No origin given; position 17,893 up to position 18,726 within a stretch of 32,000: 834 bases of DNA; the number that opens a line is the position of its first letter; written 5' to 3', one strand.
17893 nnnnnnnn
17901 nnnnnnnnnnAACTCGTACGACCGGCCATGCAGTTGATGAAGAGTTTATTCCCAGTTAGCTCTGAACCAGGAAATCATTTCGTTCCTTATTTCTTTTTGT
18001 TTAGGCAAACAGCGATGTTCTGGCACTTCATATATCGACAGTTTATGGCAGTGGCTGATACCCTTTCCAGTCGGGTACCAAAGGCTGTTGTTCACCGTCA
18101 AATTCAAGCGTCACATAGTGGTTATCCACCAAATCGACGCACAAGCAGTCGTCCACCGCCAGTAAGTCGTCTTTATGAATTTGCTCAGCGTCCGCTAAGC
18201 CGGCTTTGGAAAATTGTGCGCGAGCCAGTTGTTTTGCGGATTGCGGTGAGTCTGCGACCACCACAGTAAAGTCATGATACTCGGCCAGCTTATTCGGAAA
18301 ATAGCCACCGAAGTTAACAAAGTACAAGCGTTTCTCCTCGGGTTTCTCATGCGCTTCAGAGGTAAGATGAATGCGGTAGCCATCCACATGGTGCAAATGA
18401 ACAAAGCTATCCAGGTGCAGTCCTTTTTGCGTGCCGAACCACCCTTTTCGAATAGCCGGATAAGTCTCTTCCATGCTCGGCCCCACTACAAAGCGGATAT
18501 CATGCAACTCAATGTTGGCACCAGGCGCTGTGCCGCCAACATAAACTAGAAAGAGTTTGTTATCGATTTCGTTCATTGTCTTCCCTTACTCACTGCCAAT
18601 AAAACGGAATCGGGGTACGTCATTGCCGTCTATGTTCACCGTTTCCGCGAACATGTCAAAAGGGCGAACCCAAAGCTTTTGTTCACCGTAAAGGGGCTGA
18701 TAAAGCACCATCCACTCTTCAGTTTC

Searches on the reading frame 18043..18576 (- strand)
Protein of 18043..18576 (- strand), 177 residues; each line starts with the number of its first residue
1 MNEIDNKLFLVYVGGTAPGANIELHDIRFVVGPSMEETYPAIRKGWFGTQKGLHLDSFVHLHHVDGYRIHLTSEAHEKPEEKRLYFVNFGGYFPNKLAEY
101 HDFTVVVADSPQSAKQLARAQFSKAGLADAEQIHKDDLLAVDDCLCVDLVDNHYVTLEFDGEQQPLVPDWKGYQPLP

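Call 73: search_protein_families(library=pfam, proteins=[window:18043-18576:-], max_evalue=0.001)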
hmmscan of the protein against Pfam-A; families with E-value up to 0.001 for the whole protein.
window:18043-18576:- (177 aa): 1 family
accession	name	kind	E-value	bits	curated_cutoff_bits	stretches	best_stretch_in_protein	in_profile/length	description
PF07566.17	DUF1543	-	7.1e-35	119.1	22.9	2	20-71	1-52/52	Domain of Unknown Function (DUF1543)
